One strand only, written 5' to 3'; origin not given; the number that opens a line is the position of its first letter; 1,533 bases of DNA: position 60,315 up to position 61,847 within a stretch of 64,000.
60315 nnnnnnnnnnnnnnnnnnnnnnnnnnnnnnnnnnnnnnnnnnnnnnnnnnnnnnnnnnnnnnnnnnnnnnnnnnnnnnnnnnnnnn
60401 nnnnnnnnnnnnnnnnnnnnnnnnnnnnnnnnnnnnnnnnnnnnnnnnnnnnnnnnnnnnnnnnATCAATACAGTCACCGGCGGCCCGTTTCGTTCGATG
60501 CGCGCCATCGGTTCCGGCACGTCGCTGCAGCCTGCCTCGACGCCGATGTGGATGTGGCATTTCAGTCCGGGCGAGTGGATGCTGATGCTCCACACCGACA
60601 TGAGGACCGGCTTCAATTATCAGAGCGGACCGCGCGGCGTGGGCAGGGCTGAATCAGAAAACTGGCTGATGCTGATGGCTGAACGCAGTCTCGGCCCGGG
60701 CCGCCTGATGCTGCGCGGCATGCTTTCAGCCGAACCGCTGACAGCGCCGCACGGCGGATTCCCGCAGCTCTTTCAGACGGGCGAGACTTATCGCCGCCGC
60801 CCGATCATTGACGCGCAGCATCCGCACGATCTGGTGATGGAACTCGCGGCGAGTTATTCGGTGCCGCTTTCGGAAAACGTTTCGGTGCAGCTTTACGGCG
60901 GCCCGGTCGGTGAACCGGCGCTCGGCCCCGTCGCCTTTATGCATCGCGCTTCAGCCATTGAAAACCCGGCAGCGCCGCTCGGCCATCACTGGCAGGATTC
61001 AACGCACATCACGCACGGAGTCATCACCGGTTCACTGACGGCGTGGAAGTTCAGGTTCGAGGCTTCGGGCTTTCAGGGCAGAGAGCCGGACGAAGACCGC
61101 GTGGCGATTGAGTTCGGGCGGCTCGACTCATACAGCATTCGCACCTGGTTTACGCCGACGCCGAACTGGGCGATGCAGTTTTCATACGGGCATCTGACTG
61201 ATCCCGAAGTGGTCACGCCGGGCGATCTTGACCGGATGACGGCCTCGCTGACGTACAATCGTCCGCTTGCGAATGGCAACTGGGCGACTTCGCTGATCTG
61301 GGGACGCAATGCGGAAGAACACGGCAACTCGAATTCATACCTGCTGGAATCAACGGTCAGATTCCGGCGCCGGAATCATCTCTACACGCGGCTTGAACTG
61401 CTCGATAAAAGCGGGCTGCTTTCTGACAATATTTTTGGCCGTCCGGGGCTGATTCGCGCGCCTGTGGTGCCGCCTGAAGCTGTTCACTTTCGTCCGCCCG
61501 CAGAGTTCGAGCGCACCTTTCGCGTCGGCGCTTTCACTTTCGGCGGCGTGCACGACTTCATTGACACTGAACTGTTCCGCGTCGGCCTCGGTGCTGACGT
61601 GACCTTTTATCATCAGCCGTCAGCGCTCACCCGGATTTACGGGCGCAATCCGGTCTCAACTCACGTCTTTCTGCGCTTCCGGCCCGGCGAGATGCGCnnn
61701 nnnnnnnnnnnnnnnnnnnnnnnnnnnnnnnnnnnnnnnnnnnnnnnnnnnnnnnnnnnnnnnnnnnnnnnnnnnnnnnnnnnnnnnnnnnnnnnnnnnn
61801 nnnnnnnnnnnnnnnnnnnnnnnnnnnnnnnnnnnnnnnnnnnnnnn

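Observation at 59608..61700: Two-gene operon: coiled-coil protein plus cytochrome c fused to a His-rich linker and a Met/His-rich ~400-aa domain (CopB/PcoB-like features)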

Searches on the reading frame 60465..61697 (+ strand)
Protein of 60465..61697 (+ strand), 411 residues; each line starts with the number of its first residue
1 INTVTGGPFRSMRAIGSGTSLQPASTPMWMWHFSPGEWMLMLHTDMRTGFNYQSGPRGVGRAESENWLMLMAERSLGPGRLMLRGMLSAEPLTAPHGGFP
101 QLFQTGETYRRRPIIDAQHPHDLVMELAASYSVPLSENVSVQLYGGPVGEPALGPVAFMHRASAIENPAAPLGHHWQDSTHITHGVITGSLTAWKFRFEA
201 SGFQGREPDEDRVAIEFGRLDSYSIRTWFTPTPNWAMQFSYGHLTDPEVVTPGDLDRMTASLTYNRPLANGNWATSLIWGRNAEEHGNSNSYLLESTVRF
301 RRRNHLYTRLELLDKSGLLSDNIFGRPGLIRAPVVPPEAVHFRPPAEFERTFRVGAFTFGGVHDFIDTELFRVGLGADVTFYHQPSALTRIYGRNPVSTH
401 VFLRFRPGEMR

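Call 7: find_homologous_proteins(query=window:60465-61697:+, max_evalue=0.001)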
Query window:60465-61697:+ (411 aa): 7967 proteins with E <= 0.001 among 8000 candidates; the best 120 are listed.
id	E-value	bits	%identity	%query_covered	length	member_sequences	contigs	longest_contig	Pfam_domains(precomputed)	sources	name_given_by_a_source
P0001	1.2e-283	958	100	100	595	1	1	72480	PF13442.12,PF00034.27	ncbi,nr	ncbi:MAG TPA: cytochrome c [Blastocatellia bacterium]|nr:cytochrome c [Blastocatellia bacterium]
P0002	2.2e-250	849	86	100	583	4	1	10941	PF13442.12,PF00034.27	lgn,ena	-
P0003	4.7e-225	765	77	100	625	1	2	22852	PF13442.12,PF00034.27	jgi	jgi:mono/diheme cytochrome c family protein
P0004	8.5e-223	758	77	100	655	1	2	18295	PF13442.12,PF00034.27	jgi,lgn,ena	-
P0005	1.3e-221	754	76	100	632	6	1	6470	PF13442.12,PF00034.27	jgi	jgi:mono/diheme cytochrome c family protein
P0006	4.4e-219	746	75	100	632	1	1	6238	PF13442.12,PF00034.27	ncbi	-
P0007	1.0e-218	744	76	100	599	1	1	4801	PF13442.12,PF00034.27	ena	-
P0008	4.0e-218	743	75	100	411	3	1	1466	-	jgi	jgi:hypothetical protein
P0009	2.4e-216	737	75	100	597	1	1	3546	PF13442.12,PF00034.27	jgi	jgi:mono/diheme cytochrome c family protein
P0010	5.2e-216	736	75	100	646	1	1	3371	PF13442.12,PF00034.27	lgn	-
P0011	5.8e-215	732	75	100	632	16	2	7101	PF13442.12,PF00034.27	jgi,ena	-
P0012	3.0e-214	730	74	100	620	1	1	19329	PF13442.12,PF00034.27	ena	-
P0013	1.4e-210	718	74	100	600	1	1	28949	PF13442.12,PF00034.27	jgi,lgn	jgi:mono/diheme cytochrome c family protein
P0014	1.8e-210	717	73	100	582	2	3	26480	PF13442.12,PF00034.27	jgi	jgi:mono/diheme cytochrome c family protein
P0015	1.5e-207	708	73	100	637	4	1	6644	PF13442.12,PF00034.27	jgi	jgi:mono/diheme cytochrome c family protein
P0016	2.0e-206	704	71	100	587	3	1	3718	PF13442.12,PF00034.27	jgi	jgi:mono/diheme cytochrome c family protein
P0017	3.6e-205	700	71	100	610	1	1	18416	PF13442.12,PF00034.27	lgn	-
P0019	9.7e-204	695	71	100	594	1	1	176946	PF13442.12,PF00034.27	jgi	jgi:mono/diheme cytochrome c family protein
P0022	6.3e-199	679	70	100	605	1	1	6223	PF13442.12,PF00034.27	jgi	jgi:mono/diheme cytochrome c family protein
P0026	3.8e-193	660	63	100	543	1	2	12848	PF19335.6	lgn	-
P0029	1.6e-192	658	74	91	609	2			PF13442.12,PF00034.27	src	-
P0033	1.3e-187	642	68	99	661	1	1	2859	PF13442.12,PF00034.27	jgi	-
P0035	1.9e-187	641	67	100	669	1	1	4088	PF13442.12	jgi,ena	-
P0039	7.1e-187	640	68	100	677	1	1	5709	PF13442.12,PF00034.27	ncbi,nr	ncbi:MAG TPA: c-type cytochrome [Blastocatellia bacterium]|nr:c-type cytochrome [Blastocatellia bact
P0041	2.2e-186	638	67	100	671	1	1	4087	PF13442.12,PF00034.27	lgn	-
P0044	1.6e-185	635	68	100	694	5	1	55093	PF13442.12,PF00034.27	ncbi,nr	ncbi:MAG TPA: c-type cytochrome [Blastocatellia bacterium]|nr:c-type cytochrome [Blastocatellia bact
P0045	2.6e-185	634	67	100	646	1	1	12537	PF13442.12,PF00034.27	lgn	-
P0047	5.4e-185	633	67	100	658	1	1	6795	PF13442.12,PF00034.27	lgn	-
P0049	1.2e-184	632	67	100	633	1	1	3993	PF13442.12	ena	-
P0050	1.3e-184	632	66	100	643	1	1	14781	PF13442.12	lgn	-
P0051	1.4e-184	632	66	100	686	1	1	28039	PF13442.12,PF00034.27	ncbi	ncbi:MAG: c-type cytochrome [Blastocatellia bacterium]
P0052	3.1e-184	631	68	100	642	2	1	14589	PF13442.12,PF00034.27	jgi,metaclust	metaclust:\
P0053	3.4e-184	631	67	100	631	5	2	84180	PF13442.12,PF00034.27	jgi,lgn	-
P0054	3.6e-184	631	66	100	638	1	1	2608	PF13442.12,PF00034.27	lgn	-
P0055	4.5e-184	630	66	100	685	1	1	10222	PF13442.12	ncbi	ncbi:MAG: c-type cytochrome [Blastocatellia bacterium]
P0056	5.7e-184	630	66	100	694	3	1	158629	PF13442.12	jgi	jgi:mono/diheme cytochrome c family protein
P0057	5.9e-184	630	66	100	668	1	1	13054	PF13442.12,PF00034.27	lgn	-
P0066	1.5e-183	629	68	99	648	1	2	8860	PF13442.12,PF00034.27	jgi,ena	-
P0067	1.6e-183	629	66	100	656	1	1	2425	PF13442.12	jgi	jgi:mono/diheme cytochrome c family protein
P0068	1.6e-183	629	67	100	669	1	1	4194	PF13442.12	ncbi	-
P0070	2.2e-183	628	66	99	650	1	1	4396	PF13442.12,PF00034.27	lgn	-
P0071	2.8e-183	628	66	100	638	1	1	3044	PF13442.12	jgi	jgi:mono/diheme cytochrome c family protein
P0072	3.1e-183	628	66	100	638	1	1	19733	PF13442.12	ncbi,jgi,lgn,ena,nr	ncbi:MAG TPA: c-type cytochrome [Blastocatellia bacterium]|nr:c-type cytochrome [Blastocatellia bact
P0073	3.4e-183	627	65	100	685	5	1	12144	PF13442.12,PF00034.27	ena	-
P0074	3.6e-183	627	66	100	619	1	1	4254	PF13442.12,PF00034.27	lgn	-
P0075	5.0e-183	627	66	99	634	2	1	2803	PF13442.12,PF00034.27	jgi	-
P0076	6.0e-183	627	65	100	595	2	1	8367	PF13442.12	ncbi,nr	ncbi:MAG TPA: c-type cytochrome [Blastocatellia bacterium]|nr:c-type cytochrome [Blastocatellia bact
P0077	7.7e-183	626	64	100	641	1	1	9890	PF13442.12,PF00034.27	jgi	jgi:mono/diheme cytochrome c family protein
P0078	8.4e-183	626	65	100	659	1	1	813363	PF13442.12,PF00034.27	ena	-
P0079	9.3e-183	626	66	100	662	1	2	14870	PF13442.12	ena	-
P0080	9.6e-183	626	66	100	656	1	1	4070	PF13442.12,PF00034.27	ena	-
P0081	1.0e-182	626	66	100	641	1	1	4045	PF13442.12,PF00034.27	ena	-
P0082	1.5e-182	625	66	100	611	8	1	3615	PF13442.12,PF00034.27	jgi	-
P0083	1.5e-182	625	66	100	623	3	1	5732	PF13442.12,PF00034.27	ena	-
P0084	1.6e-182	625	67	100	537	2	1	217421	PF13442.12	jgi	jgi:hypothetical protein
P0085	1.6e-182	625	66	99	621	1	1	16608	PF13442.12,PF00034.27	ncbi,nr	ncbi:MAG TPA: c-type cytochrome [Blastocatellia bacterium]|nr:c-type cytochrome [Blastocatellia bact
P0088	2.0e-182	625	66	100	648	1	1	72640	PF13442.12,PF00034.27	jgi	jgi:mono/diheme cytochrome c family protein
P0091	2.6e-182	625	66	100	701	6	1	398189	PF13442.12,PF00034.27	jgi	jgi:mono/diheme cytochrome c family protein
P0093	2.9e-182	624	66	100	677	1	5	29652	PF13442.12,PF00034.27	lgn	-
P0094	3.2e-182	624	65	100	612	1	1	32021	PF13442.12,PF00034.27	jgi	jgi:mono/diheme cytochrome c family protein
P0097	8.2e-182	623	65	100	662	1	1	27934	PF13442.12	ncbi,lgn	-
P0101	1.1e-181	622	65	100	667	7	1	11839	PF13442.12,PF00034.27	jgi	jgi:mono/diheme cytochrome c family protein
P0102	2.0e-181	622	65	100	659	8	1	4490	PF13442.12,PF00034.27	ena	-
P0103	2.2e-181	621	67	100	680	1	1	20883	PF13442.12,PF00034.27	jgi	-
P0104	2.3e-181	621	67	100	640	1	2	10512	PF13442.12,PF00034.27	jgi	jgi:mono/diheme cytochrome c family protein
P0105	2.7e-181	621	65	100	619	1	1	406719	PF13442.12,PF00034.27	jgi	jgi:mono/diheme cytochrome c family protein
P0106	2.9e-181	621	65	100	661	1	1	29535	PF13442.12,PF00034.27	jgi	jgi:mono/diheme cytochrome c family protein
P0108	7.7e-181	620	65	100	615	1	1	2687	PF13442.12,PF00034.27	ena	-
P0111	1.5e-180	619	65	100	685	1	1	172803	PF13442.12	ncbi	ncbi:MAG: c-type cytochrome [Acidobacteriota bacterium]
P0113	1.8e-180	618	66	100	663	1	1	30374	PF13442.12,PF00034.27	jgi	jgi:mono/diheme cytochrome c family protein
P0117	3.0e-180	618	64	100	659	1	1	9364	PF13442.12,PF00034.27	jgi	jgi:mono/diheme cytochrome c family protein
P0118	3.5e-180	618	64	100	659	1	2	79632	PF13442.12,PF00034.27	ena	-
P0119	3.5e-180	618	65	100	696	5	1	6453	PF13442.12,PF00034.27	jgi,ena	-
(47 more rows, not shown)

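Call 15: search_protein_representatives(protein=window:60465-61697:+)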
Query: 411 residues. Proteins with E-value up to 0.001 (for the whole library): 3061; up to 1e-10: 1979; up to 1e-30: 705. The best 150 are listed.
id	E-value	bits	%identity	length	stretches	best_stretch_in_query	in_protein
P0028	4.7e-193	658.2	73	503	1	2-410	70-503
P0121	1.2e-174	597.6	66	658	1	2-410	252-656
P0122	1.1e-163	561.5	73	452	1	2-327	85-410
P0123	2.2e-156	537.4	58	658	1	3-408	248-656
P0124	1.2e-127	442.7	57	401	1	16-409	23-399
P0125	1.5e-120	419.3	55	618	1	11-410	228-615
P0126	2.6e-112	392.2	52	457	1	6-411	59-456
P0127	3.0e-105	369.0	51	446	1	8-408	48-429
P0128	1.0e-104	367.2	47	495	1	6-409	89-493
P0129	7.4e-103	361.0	49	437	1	4-409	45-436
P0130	2.0e-101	356.3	69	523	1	2-222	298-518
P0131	3.4e-98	345.7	48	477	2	14-321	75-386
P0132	6.0e-98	344.9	52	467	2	11-318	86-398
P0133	2.2e-95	336.4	50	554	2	12-317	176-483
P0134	4.5e-95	335.4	49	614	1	11-409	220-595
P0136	3.7e-93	329.1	50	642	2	11-317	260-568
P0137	6.9e-92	324.9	46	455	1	15-406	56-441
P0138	1.3e-89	317.4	49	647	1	12-406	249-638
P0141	3.8e-88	312.6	48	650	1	14-410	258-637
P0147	1.6e-85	304.0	50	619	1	35-406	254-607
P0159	2.5e-81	290.1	45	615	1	13-407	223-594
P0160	9.1e-81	288.3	44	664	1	12-410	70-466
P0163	4.7e-80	285.9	45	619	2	12-321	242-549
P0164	1.4e-79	284.3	44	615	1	12-410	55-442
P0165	1.7e-79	284.1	47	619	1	11-407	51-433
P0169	5.2e-79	282.5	47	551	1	36-408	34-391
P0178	2.2e-77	277.1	41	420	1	36-405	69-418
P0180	4.0e-77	276.3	47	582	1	15-317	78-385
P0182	9.0e-77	275.1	42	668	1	13-410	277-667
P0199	4.7e-75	269.5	46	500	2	7-319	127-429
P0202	8.9e-75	268.5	46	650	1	6-316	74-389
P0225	1.4e-71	258.0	45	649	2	11-298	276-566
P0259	3.5e-67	243.5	39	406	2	12-311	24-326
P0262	5.1e-67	243.0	45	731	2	32-319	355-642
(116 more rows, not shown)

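Call 16: search_protein_families(library=pfam, proteins=[P0121, P0123, P0125, P0134, P0160, P0164, P0165, P0202, P0262, P0182], max_evalue=0.01)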
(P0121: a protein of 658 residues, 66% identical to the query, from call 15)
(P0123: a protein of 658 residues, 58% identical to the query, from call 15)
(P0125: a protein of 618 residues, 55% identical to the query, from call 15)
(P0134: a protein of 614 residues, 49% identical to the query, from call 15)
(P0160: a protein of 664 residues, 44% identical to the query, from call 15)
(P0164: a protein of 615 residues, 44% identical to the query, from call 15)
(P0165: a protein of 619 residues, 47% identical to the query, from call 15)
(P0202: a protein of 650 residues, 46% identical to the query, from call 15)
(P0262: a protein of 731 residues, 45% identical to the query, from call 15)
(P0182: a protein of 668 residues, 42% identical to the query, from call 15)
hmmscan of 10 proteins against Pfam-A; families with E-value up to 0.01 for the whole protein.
P0121 (658 aa): 2 families
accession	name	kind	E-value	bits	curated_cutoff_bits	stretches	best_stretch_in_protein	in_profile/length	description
PF13442.11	Cytochrome_CBB3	-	6.4e-12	46.1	27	1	52-131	3-68/68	Cytochrome C oxidase, cbb3-type, subunit III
PF00034.26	Cytochrom_C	-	2.8e-06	29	21.3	1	53-134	2-89/90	Cytochrome c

P0123 (658 aa): 0 families

P0125 (618 aa): 0 families

P0134 (614 aa): 2 families
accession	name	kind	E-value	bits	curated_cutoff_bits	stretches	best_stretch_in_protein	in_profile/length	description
PF13442.11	Cytochrome_CBB3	-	3.3e-16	59.8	27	1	98-168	2-68/68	Cytochrome C oxidase, cbb3-type, subunit III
PF00034.26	Cytochrom_C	-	1.8e-08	36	21.3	1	100-171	2-89/90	Cytochrome c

P0160 (664 aa): 0 families

P0164 (615 aa): 1 family
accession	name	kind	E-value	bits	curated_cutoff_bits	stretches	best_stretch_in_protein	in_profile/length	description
PF17830.6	STI1-HOP_DP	-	0.00016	21.9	29.1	0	559-588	1-30/55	STI1/HOP, DP domain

P0165 (619 aa): 2 families
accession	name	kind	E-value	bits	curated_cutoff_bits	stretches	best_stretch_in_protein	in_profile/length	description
PF07382.16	HC2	-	0.0011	19.5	40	1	507-594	63-130/194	Histone H1-like nucleoprotein HC2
PF07642.17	BBP2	-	0.0067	16.1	26.2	0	222-398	135-306/339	Putative beta-barrel porin-2, OmpL-like. bbp2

P0202 (650 aa): 0 families

P0262 (731 aa): 0 families

P0182 (668 aa): 2 families
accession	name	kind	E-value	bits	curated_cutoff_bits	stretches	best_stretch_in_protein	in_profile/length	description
PF06525.17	SoxE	-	0.00016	21.6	21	1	88-179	41-138/149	Sulfocyanin (SoxE) domain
PF00127.26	Copper-bind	-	0.0011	19.7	21.2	1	95-179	24-98/99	Copper binding proteins, plastocyanin/azurin family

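Call 25: find_homologous_proteins(query=A2, max_evalue=0.00001)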
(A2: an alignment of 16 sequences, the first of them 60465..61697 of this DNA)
Query A2 (16 sequences) (411 aa, profile of the alignment): 7962 proteins with E <= 0.00001 among 8000 candidates; the best 120 are listed.
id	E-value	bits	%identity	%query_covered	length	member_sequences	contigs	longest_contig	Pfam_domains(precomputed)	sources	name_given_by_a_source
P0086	5.1e-176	604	67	100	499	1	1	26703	-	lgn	-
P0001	5.7e-176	603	100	100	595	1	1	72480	PF13442.12,PF00034.27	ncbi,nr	ncbi:MAG TPA: cytochrome c [Blastocatellia bacterium]|nr:cytochrome c [Blastocatellia bacterium]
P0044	6.7e-176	603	68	100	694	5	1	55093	PF13442.12,PF00034.27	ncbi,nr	ncbi:MAG TPA: c-type cytochrome [Blastocatellia bacterium]|nr:c-type cytochrome [Blastocatellia bact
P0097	3.1e-175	601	65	100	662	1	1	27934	PF13442.12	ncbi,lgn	-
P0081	4.8e-175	600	66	100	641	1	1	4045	PF13442.12,PF00034.27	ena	-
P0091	6.0e-175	600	66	100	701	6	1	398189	PF13442.12,PF00034.27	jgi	jgi:mono/diheme cytochrome c family protein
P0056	7.3e-175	600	66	100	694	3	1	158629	PF13442.12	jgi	jgi:mono/diheme cytochrome c family protein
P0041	7.9e-175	600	67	100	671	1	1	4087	PF13442.12,PF00034.27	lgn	-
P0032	1.1e-174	599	68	99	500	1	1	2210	-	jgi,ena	-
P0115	1.3e-174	599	65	100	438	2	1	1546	-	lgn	-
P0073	1.3e-174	599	65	100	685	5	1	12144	PF13442.12,PF00034.27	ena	-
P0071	1.4e-174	599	66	100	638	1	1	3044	PF13442.12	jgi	jgi:mono/diheme cytochrome c family protein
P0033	1.6e-174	599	68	99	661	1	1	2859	PF13442.12,PF00034.27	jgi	-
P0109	1.6e-174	599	65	100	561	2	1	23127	-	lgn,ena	-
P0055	1.7e-174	599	66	100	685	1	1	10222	PF13442.12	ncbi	ncbi:MAG: c-type cytochrome [Blastocatellia bacterium]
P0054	2.9e-174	598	66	100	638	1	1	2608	PF13442.12,PF00034.27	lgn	-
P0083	4.8e-174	597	66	100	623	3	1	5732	PF13442.12,PF00034.27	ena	-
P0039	6.4e-174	597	68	100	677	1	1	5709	PF13442.12,PF00034.27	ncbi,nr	ncbi:MAG TPA: c-type cytochrome [Blastocatellia bacterium]|nr:c-type cytochrome [Blastocatellia bact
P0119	8.7e-174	596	65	100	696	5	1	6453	PF13442.12,PF00034.27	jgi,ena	-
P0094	1.3e-173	596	65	100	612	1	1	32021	PF13442.12,PF00034.27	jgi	jgi:mono/diheme cytochrome c family protein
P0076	1.4e-173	596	65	100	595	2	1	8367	PF13442.12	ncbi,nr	ncbi:MAG TPA: c-type cytochrome [Blastocatellia bacterium]|nr:c-type cytochrome [Blastocatellia bact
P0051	1.5e-173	595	66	100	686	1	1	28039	PF13442.12,PF00034.27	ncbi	ncbi:MAG: c-type cytochrome [Blastocatellia bacterium]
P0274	2.2e-173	595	65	100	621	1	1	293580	PF13442.12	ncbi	ncbi:MAG: c-type cytochrome [Acidobacteriota bacterium]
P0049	2.6e-173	595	67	100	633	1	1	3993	PF13442.12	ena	-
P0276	2.8e-173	595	66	100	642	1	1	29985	PF13442.12,PF00034.27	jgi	jgi:mono/diheme cytochrome c family protein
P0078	3.0e-173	595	65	100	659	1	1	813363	PF13442.12,PF00034.27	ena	-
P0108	3.5e-173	594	65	100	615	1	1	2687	PF13442.12,PF00034.27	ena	-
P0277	3.7e-173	594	65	100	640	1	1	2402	PF13442.12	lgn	-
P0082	4.3e-173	594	66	100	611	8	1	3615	PF13442.12,PF00034.27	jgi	-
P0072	5.0e-173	594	66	100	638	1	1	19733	PF13442.12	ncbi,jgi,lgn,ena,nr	ncbi:MAG TPA: c-type cytochrome [Blastocatellia bacterium]|nr:c-type cytochrome [Blastocatellia bact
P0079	5.6e-173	594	66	100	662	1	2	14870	PF13442.12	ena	-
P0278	7.4e-173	593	65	100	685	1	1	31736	PF13442.12,PF00034.27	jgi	jgi:mono/diheme cytochrome c family protein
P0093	7.8e-173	593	66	100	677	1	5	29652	PF13442.12,PF00034.27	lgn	-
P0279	8.8e-173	593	63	100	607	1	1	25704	PF13442.12,PF00034.27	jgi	jgi:mono/diheme cytochrome c family protein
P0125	9.3e-173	593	53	97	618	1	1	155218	-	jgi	jgi:hypothetical protein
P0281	1.3e-172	592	64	100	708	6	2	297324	PF13442.12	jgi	jgi:mono/diheme cytochrome c family protein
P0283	1.7e-172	592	64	100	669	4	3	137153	PF13442.12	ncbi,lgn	ncbi:MAG: c-type cytochrome [Acidobacteriota bacterium]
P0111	1.9e-172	592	65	100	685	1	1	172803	PF13442.12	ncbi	ncbi:MAG: c-type cytochrome [Acidobacteriota bacterium]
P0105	1.9e-172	592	65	100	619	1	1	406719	PF13442.12,PF00034.27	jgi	jgi:mono/diheme cytochrome c family protein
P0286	2.1e-172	592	65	100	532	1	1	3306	PF19335.6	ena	-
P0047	2.4e-172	592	67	100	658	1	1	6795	PF13442.12,PF00034.27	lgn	-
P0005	2.6e-172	591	76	100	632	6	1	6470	PF13442.12,PF00034.27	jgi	jgi:mono/diheme cytochrome c family protein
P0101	2.6e-172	591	65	100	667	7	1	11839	PF13442.12,PF00034.27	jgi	jgi:mono/diheme cytochrome c family protein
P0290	3.3e-172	591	64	100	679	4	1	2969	PF13442.12,PF00034.27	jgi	-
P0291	3.6e-172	591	66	100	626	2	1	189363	PF13442.12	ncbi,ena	-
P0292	3.7e-172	591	66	100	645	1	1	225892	PF13442.12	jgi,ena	jgi:mono/diheme cytochrome c family protein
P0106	3.9e-172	591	65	100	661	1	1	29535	PF13442.12,PF00034.27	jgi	jgi:mono/diheme cytochrome c family protein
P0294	3.9e-172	591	64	100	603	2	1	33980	PF13442.12,PF00034.27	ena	-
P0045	5.2e-172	590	67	100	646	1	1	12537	PF13442.12,PF00034.27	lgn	-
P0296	5.4e-172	590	64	100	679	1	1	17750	PF19335.6,PF13442.12,PF00034.27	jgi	jgi:mono/diheme cytochrome c family protein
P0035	5.4e-172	590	67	100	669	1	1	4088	PF13442.12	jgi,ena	-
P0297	5.4e-172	590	66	99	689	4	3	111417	PF13442.12,PF00034.27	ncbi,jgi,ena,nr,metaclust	ncbi:MAG: hypothetical protein DMF61_21300 [Blastocatellia bacterium AA13]|nr:MAG: hypothetical prot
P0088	5.8e-172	590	66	100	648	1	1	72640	PF13442.12,PF00034.27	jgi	jgi:mono/diheme cytochrome c family protein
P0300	5.9e-172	590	65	100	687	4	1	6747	PF13442.12,PF00034.27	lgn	-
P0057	7.1e-172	590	66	100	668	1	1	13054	PF13442.12,PF00034.27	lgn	-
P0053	7.2e-172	590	67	100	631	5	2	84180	PF13442.12,PF00034.27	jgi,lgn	-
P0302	7.9e-172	590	65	100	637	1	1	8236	PF13442.12,PF00034.27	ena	-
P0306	9.0e-172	590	64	100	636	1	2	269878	PF13442.12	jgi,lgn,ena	jgi:mono/diheme cytochrome c family protein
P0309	9.3e-172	590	64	100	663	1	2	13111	PF13442.12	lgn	-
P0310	9.6e-172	590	66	100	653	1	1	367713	PF13442.12,PF00034.27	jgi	jgi:mono/diheme cytochrome c family protein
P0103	9.8e-172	590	67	100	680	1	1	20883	PF13442.12,PF00034.27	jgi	-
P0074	1.1e-171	589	66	100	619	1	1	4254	PF13442.12,PF00034.27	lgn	-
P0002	1.1e-171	589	86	100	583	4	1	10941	PF13442.12,PF00034.27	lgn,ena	-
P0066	1.2e-171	589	68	99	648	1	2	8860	PF13442.12,PF00034.27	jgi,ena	-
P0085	1.4e-171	589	66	99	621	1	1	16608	PF13442.12,PF00034.27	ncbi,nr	ncbi:MAG TPA: c-type cytochrome [Blastocatellia bacterium]|nr:c-type cytochrome [Blastocatellia bact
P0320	1.7e-171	589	65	100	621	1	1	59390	PF13442.12,PF00034.27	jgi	jgi:mono/diheme cytochrome c family protein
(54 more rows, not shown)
